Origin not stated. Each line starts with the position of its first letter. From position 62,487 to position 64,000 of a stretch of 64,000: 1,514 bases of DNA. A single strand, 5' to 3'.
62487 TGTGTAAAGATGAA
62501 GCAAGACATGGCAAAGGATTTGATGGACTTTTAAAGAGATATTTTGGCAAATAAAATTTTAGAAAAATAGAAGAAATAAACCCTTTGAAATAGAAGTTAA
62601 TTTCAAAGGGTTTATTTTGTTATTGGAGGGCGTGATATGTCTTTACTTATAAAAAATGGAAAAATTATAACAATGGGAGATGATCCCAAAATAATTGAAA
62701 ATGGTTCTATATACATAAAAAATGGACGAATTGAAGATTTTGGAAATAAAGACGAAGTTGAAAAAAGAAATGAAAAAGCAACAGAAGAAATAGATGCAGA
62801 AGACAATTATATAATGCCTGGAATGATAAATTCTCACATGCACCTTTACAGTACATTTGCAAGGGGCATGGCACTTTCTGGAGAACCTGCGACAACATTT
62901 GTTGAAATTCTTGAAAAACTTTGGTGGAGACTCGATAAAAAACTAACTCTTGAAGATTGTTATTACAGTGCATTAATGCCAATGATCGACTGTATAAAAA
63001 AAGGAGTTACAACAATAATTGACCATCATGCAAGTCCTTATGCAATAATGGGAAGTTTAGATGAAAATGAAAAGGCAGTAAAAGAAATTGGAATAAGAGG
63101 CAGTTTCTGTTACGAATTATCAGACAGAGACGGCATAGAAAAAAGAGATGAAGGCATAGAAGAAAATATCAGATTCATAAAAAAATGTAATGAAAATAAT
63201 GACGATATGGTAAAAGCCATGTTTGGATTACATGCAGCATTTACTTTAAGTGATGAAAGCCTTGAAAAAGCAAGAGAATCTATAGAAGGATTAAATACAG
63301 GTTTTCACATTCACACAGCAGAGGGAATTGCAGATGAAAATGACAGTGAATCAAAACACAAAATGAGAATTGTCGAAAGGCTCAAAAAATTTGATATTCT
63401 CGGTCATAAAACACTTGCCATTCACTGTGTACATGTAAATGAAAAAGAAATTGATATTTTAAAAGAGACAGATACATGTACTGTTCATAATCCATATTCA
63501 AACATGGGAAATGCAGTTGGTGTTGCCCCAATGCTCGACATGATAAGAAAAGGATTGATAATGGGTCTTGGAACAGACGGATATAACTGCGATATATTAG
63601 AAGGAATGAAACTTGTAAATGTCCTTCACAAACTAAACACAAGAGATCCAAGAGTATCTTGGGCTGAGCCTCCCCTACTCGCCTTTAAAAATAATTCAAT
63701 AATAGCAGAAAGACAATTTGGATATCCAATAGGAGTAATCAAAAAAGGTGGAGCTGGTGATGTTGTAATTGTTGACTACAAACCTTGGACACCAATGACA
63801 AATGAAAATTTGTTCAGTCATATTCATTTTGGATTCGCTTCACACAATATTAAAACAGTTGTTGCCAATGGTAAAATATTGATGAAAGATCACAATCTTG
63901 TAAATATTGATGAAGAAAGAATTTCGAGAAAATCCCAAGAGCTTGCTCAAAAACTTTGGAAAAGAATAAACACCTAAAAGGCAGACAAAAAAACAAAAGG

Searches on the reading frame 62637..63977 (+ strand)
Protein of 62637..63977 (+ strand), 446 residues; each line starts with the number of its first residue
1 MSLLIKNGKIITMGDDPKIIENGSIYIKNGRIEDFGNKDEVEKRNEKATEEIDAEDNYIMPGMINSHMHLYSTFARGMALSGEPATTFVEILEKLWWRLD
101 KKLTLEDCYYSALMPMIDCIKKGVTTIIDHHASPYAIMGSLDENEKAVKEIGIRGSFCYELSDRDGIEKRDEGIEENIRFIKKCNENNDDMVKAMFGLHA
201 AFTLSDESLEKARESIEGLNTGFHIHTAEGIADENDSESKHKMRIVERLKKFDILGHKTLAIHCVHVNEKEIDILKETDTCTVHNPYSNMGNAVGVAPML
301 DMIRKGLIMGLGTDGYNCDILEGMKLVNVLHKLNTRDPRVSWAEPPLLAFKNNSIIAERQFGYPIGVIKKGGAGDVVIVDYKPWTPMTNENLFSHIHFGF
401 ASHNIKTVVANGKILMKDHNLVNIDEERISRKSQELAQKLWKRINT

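Call 7: search_protein_families(library=ncbifam, proteins=[window:62637-63977:+])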
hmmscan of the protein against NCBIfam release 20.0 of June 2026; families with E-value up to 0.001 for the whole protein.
window:62637-63977:+ (446 aa): 49 families (the best 25 are shown)
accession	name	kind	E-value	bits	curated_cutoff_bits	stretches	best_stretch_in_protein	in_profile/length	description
NF005540.0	PRK07203.1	equivalog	2.6e-185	616.3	444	1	3-445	2-443/444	putative aminohydrolase SsnA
TIGR03314.1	Se_ssnA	subfamily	6.5e-173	575.6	455.5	1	3-444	1-441/441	putative selenium metabolism protein SsnA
NF004701.0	PRK06038.1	equivalog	1.7e-84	284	609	1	2-445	5-431/432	N-ethylammeline chlorohydrolase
NF006252.0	PRK08393.1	equivalog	7.5e-69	232.8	617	1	1-440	1-423/424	N-ethylammeline chlorohydrolase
NF005557.0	PRK07228.1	equivalog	3.4e-65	220.5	522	1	2-444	2-441/445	5'-deoxyadenosine deaminase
NF004995.0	PRK06380.1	subfamily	1e-53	182.8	567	1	1-430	1-413/418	metal-dependent hydrolase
NF006549.0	PRK09045.1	equivalog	2.4e-53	181.4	540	1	2-441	9-440/444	TRZ/ATZ family hydrolase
NF006055.0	PRK08203.1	equivalog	9.5e-50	169.4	532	1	3-443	7-453/455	8-oxoguanine deaminase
NF006056.0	PRK08204.1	subfamily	5.8e-40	137.4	391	1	3-444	5-444/449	hypothetical protein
NF012037.0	PRK15493.1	equivalog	8.8e-40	136.8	779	1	7-431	7-424/435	bifunctional S-methyl-5'-thioadenosine deaminase/S-adenosylhomocysteine deaminase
NF005211.0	PRK06687.1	equivalog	3e-32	111.9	703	1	7-424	6-417/419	TRZ/ATZ family protein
NF009059.0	PRK12393.1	equivalog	2.5e-30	105.6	543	1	2-443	6-458/460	amidohydrolase family protein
TIGR02967.1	guan_deamin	equivalog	1.2e-26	93.6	375.4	1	19-383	3-364/401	guanine deaminase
NF004801.0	PRK06151.1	subfamily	7.1e-26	91.1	416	1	13-443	14-465/491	chlorohydrolase family protein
NF006681.0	PRK09229.1-2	equivalog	1.9e-25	89.5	362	1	19-430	18-441/451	formimidoylglutamate deiminase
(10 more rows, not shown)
